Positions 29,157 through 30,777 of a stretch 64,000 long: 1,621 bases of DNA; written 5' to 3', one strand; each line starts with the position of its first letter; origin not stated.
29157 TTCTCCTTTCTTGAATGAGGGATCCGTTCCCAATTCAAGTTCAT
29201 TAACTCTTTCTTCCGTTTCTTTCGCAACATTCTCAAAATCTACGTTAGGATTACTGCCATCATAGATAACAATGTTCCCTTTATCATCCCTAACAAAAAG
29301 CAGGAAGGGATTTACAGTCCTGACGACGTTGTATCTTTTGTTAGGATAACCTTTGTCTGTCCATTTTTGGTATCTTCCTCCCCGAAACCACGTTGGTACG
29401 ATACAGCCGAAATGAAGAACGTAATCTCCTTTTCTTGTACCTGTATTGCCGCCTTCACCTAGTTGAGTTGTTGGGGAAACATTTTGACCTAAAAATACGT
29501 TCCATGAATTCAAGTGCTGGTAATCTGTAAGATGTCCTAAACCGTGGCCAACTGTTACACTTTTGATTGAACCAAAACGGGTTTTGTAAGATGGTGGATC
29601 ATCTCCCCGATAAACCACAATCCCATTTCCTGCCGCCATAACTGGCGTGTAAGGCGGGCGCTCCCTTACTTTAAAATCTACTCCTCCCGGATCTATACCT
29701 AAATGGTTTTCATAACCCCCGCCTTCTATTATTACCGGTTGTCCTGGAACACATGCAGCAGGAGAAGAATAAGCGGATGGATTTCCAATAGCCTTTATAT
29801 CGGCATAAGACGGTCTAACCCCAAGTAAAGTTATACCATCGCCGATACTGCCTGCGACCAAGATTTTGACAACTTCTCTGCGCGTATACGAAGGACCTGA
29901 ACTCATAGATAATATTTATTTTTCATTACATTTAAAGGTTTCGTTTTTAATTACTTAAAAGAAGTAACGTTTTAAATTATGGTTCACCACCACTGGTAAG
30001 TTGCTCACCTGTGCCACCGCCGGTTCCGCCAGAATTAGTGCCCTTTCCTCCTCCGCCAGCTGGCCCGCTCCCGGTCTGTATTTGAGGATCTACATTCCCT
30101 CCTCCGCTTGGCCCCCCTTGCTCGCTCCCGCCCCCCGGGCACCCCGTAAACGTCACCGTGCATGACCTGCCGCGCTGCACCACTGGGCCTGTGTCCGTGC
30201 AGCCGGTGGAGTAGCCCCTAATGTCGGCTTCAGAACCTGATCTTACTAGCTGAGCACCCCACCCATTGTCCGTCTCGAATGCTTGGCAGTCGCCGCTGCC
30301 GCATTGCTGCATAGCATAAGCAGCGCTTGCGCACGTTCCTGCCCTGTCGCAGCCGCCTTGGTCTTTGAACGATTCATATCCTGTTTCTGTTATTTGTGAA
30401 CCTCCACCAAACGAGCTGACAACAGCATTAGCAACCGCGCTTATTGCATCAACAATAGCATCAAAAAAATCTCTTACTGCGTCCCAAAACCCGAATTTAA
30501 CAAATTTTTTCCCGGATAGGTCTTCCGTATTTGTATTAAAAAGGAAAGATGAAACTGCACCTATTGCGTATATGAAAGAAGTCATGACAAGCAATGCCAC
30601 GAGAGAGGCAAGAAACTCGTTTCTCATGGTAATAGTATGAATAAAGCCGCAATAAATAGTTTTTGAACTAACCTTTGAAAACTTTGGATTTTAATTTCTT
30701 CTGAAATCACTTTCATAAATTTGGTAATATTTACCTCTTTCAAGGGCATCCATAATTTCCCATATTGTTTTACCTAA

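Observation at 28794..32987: Exported M23 (LytM-type) peptidase followed by a Gly-rich secreted protein and two tandem paralogs of an unrecognised membrane-anchored family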

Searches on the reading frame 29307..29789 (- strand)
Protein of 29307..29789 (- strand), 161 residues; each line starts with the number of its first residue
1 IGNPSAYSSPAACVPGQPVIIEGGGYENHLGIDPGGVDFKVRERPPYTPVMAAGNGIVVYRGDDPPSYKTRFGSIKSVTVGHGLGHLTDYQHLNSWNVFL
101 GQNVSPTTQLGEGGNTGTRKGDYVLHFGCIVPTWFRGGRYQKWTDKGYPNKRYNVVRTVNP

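Call 33: find_homologous_proteins(query=window:29307-29789:-, max_evalue=10)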
Query window:29307-29789:-: 7 candidates shared short words with the query, none scored E <= 10.
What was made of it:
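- Tried and rejected: That search was wasted (call 33).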

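Call 34: search_solved_structures(query=window:29307-29789:-, max_evalue=10, show_alignments=5)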
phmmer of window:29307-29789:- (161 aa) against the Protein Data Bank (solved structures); distinct sequences matched with E-value up to 10: 15.
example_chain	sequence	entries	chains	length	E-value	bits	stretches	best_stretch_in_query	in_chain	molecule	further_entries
7qrl_A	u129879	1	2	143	4.7e-07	33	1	44-127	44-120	DipM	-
7qrl_C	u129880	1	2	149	5.1e-07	32.9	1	44-127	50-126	DipM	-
6jn1_A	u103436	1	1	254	3.5e-05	26.9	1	36-130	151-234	Peptidase M23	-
6jn0_A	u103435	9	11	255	3.5e-05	26.9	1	36-130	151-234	Peptidase M23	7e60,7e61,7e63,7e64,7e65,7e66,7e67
6jmx_A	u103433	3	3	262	3.6e-05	26.9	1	36-130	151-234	Peptidase M23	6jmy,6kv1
6jmz_A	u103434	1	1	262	3.7e-05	26.8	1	36-130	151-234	Peptidase M23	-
9gy1_A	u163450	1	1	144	6.9e-05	25.9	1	48-127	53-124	Peptidase, M23 family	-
6ue4_A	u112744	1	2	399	7.2e-05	25.9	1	36-131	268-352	ShyA endopeptidase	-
6u2a_A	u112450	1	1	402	7.3e-05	25.9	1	36-131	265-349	ShyA endopeptidase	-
6jn7_A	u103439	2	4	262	0.00083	22.4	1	36-130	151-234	Peptidase M23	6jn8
2hsi_A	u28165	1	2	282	0.0011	22.1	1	35-126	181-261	Putative peptidase M23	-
5kvp_A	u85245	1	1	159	0.0036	20.4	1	25-137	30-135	Zoocin A endopeptidase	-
5j1l_A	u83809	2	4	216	0.004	20.2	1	47-148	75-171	ToxR-activated gene (TagE)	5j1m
5j1l_B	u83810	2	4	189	0.14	15.2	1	35-127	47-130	ToxR-activated gene (TagE)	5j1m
5kqb_A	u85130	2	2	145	0.18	14.8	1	36-128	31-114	Peptidase M23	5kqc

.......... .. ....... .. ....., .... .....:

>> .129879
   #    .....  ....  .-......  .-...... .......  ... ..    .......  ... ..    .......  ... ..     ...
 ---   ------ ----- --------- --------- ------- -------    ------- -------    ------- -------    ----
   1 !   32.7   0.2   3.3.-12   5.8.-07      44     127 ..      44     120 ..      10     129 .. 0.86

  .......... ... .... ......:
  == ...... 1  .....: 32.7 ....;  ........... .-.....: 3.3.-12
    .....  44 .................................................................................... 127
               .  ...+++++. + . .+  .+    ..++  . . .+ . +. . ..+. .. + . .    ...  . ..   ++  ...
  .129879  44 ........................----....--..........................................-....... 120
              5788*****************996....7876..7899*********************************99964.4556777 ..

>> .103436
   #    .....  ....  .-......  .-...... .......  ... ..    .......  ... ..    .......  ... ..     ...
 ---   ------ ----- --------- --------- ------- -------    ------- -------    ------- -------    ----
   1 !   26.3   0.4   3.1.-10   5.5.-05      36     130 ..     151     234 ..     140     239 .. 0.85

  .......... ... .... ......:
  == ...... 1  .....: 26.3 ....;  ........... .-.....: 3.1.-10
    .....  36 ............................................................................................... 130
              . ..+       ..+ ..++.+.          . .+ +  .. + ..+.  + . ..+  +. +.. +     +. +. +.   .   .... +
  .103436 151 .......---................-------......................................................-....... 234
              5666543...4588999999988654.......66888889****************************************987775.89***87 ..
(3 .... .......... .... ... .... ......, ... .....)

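Call 49: search_dna_similar(query=window:29307-29789:-, collection=phages, mode=protein, max_evalue=0.01, max_rows=12)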
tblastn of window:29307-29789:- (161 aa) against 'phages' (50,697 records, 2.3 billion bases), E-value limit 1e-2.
Records with a match: 80; places in all: 80; records where one place covers at least 80% of the query: 0.
Best place of each record, by identity: <60% 80.
By first word of the organism name: Streptomyces 40; Lactococcus 21; Bacteriophage 12; Arthrobacter 7.
By host as written in the record: Streptomyces griseus ATCC 10137 21; - 14; Lactococcus lactis 8; Streptomyces griseofuscus ATCC 23916 5; Arthrobacter sp. ATCC 21022 4; Streptomyces viridochromogenes DSM40736 3; Streptomyces mirabilis NRRL B-2400 3; Streptomyces scabiei RL-34 2; and 15 more.
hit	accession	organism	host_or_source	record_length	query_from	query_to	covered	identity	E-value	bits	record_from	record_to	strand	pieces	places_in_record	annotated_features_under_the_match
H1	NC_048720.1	Streptomyces phage Blueeyedbeauty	Streptomyces griseus ATCC 10137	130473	26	139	71%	39.7%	2e-4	46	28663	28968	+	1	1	38: tail length tape measure protein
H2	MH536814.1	Streptomyces phage Blueeyedbeauty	Streptomyces griseus ATCC 10137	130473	26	139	71%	39.7%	2e-4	46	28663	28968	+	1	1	38: tape measure protein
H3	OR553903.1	Streptomyces phage Phredrick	Streptomyces griseus ATCC 10137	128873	26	139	71%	39.7%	4e-3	42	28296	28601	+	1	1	38: tape measure protein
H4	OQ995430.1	Streptomyces phage Kenrey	Streptomyces griseus ATCC 10137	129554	26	139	71%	39.7%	4e-3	42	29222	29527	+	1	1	40: tape measure protein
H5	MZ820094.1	Streptomyces phage Jada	Streptomyces viridochromogenes DSM40736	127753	26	139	71%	38.8%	2e-3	43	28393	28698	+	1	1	38: tape measure protein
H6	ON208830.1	Streptomyces phage Emma1919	Streptomyces griseus ATCC 10137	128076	26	139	71%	38.8%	2e-3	43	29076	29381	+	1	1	40: tape measure protein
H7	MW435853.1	Streptomyces phage MeganTheeKilla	Streptomyces viridochromogenes DSM40736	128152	26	139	71%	38.8%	2e-3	43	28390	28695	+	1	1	38: tape measure protein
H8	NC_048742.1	Streptomyces phage Gilson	Streptomyces griseofuscus ATCC 23916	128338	26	139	71%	38.8%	2e-3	43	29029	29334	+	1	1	40: tail length tape measure protein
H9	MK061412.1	Streptomyces phage Gilson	Streptomyces griseofuscus ATCC 23916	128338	26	139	71%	38.8%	2e-3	43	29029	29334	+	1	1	40: tape measure protein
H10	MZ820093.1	Streptomyces phage Forrest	Streptomyces viridochromogenes DSM40736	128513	26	139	71%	38.8%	2e-3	43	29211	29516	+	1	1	40: tape measure protein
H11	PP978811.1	Streptomyces phage Anedea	Streptomyces mirabilis NRRL B-2400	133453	26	139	71%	37.4%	1e-3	44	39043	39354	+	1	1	57: tape measure protein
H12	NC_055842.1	Streptomyces phage Bmoc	Streptomyces griseofuscus ATCC 23916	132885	26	139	71%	37.4%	2e-3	44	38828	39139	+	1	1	57: tail length tape measure protein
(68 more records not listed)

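Call 50: search_dna_similar(query=window:29307-29789:-, collection=plasmids, mode=protein, max_evalue=0.01, max_rows=12)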
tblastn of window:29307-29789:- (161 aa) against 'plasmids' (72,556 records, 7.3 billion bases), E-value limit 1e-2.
Records with a match: 104; places in all: 105; records where one place covers at least 80% of the query: 0.
Best place of each record, by identity: <60% 104.
By first word of the organism name: Enterococcus 63; Paenibacillus 11; Paracoccus 5; Rhodococcus 3; Acaryochloris 3; Peribacillus 3; Arthrobacter 2; Carnobacterium 2; Cellulosimicrobium 1; Vagococcus 1; and 10 more.
By predicted mobility (MOB-suite, as given by PLSDB): conjugative 57; non-mobilizable 30; mobilizable 17.
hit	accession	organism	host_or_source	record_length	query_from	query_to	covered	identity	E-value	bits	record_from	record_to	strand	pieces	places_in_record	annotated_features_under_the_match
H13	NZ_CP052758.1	Cellulosimicrobium protaetiae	wax moth,wax moth larvae ...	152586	15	127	70%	37.2%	3e-3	44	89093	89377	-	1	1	peptidoglycan DD-metalloendopeptidase family protein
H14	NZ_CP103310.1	Rhodococcus pyridinivorans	Sediment samples were collected from a ...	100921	6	130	78%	33.1%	7e-4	46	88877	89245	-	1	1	peptidoglycan DD-metalloendopeptidase family protein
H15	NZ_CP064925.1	Acaryochloris marina S15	cell culture,surface of Pikea pinnata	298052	29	129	63%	40.6%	4e-4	47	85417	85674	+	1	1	vanY gene in vanA cluster: vanY; glycopeptide resistance gene cluster | D-alanyl-D-alanine carboxypeptidase family protein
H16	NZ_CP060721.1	Vagococcus carniphilus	single bacterial strain,ground beef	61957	25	134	68%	36.4%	8e-3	43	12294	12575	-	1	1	glucosaminidase domain-containing protein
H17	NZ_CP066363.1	Pseudarthrobacter defluvii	cell culture,sediment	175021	21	131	69%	36.0%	6e-5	49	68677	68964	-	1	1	M23 family metallopeptidase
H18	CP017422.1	Arthrobacter sp. ZXY-2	whole organism,soil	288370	21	131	69%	36.0%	5e-4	46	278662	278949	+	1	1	hypothetical protein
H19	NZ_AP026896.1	Aeromonas caviae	Microbe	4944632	11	127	73%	33.1%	1e-3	45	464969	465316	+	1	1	none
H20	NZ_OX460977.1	Carnobacterium maltaromaticum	bacterial strain isolated from smoked ...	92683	21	129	68%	34.9%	1e-3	45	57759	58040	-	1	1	peptidoglycan DD-metalloendopeptidase family protein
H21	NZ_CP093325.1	Bacillus sp. N5-665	whole organism,peat soil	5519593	27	137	69%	34.2%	2e-3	44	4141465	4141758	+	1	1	none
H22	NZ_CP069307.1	Rhodococcus aetherivorans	monoisolate,Minnesota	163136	16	130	71%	32.5%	2e-3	45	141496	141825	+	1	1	peptidoglycan DD-metalloendopeptidase family protein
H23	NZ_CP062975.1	Pontibacillus sp. ALD_SL1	mangrove mud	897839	16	128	70%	32.8%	8e-4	46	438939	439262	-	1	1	M23 family metallopeptidase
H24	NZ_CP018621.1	Paenibacillus xylanexedens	bacterial isolate,sediment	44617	36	131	60%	38.5%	2e-3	45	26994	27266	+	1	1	M23 family metallopeptidase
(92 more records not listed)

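Call 51: get_annotated_region(hit=H1, flank=150)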
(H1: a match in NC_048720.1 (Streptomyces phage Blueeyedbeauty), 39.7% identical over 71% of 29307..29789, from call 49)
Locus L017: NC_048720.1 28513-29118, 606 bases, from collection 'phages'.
description: Streptomyces phage Blueeyedbeauty, complete genome.
organism: Streptomyces phage Blueeyedbeauty (NCBI taxid 2250336)
taxonomy: Viruses; Duplodnaviria; Heunggongvirae; Uroviricota; Caudoviricetes; Stanwilliamsviridae; Loccivirinae; Annadreamyvirus; Annadreamyvirus blueeyedbeauty
host: Streptomyces griseus ATCC 10137; source: soil; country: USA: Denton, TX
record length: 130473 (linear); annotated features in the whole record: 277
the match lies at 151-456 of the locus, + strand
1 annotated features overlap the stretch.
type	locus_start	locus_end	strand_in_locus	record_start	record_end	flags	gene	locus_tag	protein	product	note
CDS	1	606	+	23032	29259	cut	38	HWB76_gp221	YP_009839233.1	tail length tape measure protein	tape measure protein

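Call 52: get_annotated_region(hit=H17, flank=150)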
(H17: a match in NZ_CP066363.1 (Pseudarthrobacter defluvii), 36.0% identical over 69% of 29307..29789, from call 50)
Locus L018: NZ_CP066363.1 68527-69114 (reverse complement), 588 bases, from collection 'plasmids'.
description: Pseudarthrobacter defluvii strain E5 plasmid pA, complete sequence
organism: Pseudarthrobacter defluvii (NCBI taxid 410837)
taxonomy: Bacteria; Actinomycetota; Actinomycetes; Micrococcales; Micrococcaceae; Pseudarthrobacter; Pseudarthrobacter defluvii
host: -; source: cell culture,sediment; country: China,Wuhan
typing (MOB-suite, as given by PLSDB): conjugative; relaxase MOBP; mating-pair formation MPF_T
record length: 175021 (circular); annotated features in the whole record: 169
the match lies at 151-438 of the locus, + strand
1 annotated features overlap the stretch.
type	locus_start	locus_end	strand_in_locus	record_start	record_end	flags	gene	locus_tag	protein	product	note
CDS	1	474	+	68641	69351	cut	-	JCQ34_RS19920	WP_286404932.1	M23 family metallopeptidase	-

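Call 53: get_annotated_region(hit=H15, flank=150)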
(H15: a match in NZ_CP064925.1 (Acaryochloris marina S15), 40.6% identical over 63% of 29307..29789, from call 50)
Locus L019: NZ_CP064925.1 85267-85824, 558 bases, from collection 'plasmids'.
description: Acaryochloris marina S15 plasmid unnamed10, complete sequence
organism: Acaryochloris marina S15 (NCBI taxid 2762553)
taxonomy: Bacteria; Cyanobacteriota; Cyanophyceae; Acaryochloridales; Acaryochloridaceae; Acaryochloris; Acaryochloris marina; Acaryochloris marina S15
host: -; source: cell culture,surface of Pikea pinnata; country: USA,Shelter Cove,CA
typing (MOB-suite, as given by PLSDB): mobilizable; relaxase MOBF,MOBF
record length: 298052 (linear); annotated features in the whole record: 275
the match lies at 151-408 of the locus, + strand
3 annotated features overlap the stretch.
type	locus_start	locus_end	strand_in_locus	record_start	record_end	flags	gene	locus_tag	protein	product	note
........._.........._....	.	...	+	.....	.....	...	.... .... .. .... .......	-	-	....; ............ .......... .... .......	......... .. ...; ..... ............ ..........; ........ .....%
CDS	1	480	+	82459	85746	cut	-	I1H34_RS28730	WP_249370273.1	D-alanyl-D-alanine carboxypeptidase family protein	GO:0006508 - proteolysis [Evidence IEA]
CDS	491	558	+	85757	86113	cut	-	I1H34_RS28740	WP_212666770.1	hypothetical protein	-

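Call 54: get_annotated_region(hit=H14, flank=150)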
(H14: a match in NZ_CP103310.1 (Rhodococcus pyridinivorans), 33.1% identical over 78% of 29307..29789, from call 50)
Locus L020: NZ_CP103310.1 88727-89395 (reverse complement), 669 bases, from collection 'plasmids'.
description: Rhodococcus pyridinivorans strain RL-GZ01 plasmid pGZ02, complete sequence
organism: Rhodococcus pyridinivorans (NCBI taxid 103816)
taxonomy: Bacteria; Actinomycetota; Actinomycetes; Mycobacteriales; Nocardiaceae; Rhodococcus; Rhodococcus pyridinivorans
host: -; source: Sediment samples were collected from a municipal wastewater treatment outlet located in the intertidal zone ...; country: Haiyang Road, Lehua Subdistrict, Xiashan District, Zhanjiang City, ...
typing (MOB-suite, as given by PLSDB): mobilizable; relaxase MOBF,MOBP
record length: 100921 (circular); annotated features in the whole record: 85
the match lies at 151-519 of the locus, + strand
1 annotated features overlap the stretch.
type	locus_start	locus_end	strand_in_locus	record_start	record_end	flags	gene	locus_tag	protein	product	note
CDS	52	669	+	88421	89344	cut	-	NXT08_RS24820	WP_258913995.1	peptidoglycan DD-metalloendopeptidase family protein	-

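Call 55: get_annotated_region(hit=H20, flank=150)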
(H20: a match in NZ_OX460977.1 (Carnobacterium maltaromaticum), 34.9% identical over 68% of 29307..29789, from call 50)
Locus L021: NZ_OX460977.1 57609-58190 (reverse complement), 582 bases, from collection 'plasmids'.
description: Carnobacterium maltaromaticum strain SF2022 isolate SF2022 plasmid SF2022_p1
organism: Carnobacterium maltaromaticum (NCBI taxid 2751)
taxonomy: Bacteria; Bacillota; Bacilli; Lactobacillales; Carnobacteriaceae; Carnobacterium; Carnobacterium maltaromaticum
host: -; source: bacterial strain isolated from smoked salmon; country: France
typing (MOB-suite, as given by PLSDB): non-mobilizable
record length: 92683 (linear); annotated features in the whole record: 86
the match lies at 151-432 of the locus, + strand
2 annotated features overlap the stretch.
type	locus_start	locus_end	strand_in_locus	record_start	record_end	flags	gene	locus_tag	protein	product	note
CDS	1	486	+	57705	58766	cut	-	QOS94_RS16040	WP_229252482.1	peptidoglycan DD-metalloendopeptidase family protein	-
CDS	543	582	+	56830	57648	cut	-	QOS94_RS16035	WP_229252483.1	hypothetical protein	-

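Call 56: get_annotated_region(hit=H24, flank=150)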
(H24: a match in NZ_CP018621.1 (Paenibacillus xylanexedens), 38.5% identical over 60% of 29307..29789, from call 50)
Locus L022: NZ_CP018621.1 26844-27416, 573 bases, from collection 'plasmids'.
description: Paenibacillus xylanexedens strain PAMC 22703 plasmid unnamed, complete sequence
organism: Paenibacillus xylanexedens (NCBI taxid 528191)
taxonomy: Bacteria; Bacillota; Bacilli; Bacillales; Paenibacillaceae; Paenibacillus; Paenibacillus xylanexedens
host: -; source: bacterial isolate,sediment; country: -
typing (MOB-suite, as given by PLSDB): mobilizable; relaxase MOBC
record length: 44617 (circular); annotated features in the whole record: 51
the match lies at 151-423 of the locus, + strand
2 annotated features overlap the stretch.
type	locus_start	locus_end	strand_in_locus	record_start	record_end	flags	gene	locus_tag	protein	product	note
CDS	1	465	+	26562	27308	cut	-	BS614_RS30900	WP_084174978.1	M23 family metallopeptidase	-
CDS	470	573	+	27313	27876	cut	-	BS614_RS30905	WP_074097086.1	hypothetical protein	-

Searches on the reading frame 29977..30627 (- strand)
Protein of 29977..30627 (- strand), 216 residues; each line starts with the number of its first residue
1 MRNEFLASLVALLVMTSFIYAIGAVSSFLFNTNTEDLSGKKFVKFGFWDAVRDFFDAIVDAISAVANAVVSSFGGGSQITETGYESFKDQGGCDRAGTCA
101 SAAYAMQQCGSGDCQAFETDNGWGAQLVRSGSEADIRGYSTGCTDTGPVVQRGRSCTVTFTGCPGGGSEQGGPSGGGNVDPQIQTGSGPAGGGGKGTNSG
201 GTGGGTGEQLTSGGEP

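Call 3: search_protein_families(library=pfam, proteins=[window:29977-30627:-], max_evalue=1)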
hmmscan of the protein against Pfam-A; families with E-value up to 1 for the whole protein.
window:29977-30627:- (216 aa): 1 family
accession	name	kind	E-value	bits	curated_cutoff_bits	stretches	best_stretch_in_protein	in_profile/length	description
PF02405.21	MlaE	-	0.16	12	22.5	1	5-85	105-179/212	Permease MlaE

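Call 4: search_protein_families(library=ncbifam, proteins=[window:29977-30627:-], max_evalue=1)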
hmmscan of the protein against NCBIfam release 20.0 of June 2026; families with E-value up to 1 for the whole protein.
window:29977-30627:- (216 aa): 1 family
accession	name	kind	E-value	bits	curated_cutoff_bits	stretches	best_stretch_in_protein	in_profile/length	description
NF041346.1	XopF2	subfamily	0.029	13.2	600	1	33-126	321-413/546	type III secretion system effector XopF2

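Call 21: search_protein_families(library=phrogs, proteins=[window:29977-30627:-], max_evalue=0.1)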
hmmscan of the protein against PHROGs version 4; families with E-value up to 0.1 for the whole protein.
window:29977-30627:- (216 aa): 0 families

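Call 61: search_solved_structures(query=window:29980-30627:-, max_evalue=1)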
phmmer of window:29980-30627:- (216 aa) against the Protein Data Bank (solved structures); distinct sequences matched with E-value up to 1: 0.

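Call 63: find_related_loci(query=window:29980-30627:-, collection=metagenome_contigs, flank=8000)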
Query window:29980-30627:- (216 aa) in metagenome_contigs; peptide patterns used: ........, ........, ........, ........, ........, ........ (x = any residue, [..] = any of these).
425 stretches matched a pattern, but none encodes a relative of the query by tblastn (E <= 1e-3).

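Call 64: search_protein_families(library=padloc, proteins=[window:29977-30627:-], max_evalue=0.01)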
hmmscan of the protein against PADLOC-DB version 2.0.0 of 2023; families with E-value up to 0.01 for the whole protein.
window:29977-30627:- (216 aa): 0 families

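Call 66: list_cluster_members(proteins=[window:29980-30627:-, window:28797-29906:-, window:30694-31842:-])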
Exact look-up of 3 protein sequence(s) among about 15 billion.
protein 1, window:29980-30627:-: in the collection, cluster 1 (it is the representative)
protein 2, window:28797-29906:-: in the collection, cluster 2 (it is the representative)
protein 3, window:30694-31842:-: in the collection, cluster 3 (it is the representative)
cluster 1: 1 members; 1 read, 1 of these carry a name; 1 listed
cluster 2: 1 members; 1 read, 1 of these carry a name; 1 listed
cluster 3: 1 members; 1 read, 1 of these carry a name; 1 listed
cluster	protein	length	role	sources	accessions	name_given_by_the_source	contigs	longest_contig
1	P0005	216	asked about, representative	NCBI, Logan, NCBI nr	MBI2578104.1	MAG: hypothetical protein HYW26_00165 [Candidatus Aenigmarchaeota archaeon] | hypothetical protein [Candidatus Aenigmarchaeota archaeon]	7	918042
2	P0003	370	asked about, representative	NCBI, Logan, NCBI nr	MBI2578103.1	MAG: M23 family metallopeptidase [Candidatus Aenigmarchaeota archaeon] | M23 family metallopeptidase [Candidatus Aenigmarchaeota archaeon]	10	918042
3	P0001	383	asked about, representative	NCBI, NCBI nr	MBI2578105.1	MAG: hypothetical protein HYW26_00170 [Candidatus Aenigmarchaeota archaeon] | hypothetical protein [Candidatus Aenigmarchaeota archaeon]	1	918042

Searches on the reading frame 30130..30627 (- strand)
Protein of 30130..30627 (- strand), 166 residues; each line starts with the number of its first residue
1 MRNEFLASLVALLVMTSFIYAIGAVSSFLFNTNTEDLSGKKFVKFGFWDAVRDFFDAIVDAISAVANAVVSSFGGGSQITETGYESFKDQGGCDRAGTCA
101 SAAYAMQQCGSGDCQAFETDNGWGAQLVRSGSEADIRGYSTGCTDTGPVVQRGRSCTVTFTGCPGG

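Call 83: search_dna_similar(query=window:30130-30627:-, collection=plasmids, mode=protein, max_evalue=0.1, max_rows=5)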
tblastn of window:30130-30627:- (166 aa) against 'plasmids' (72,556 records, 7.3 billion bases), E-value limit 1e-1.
No match.
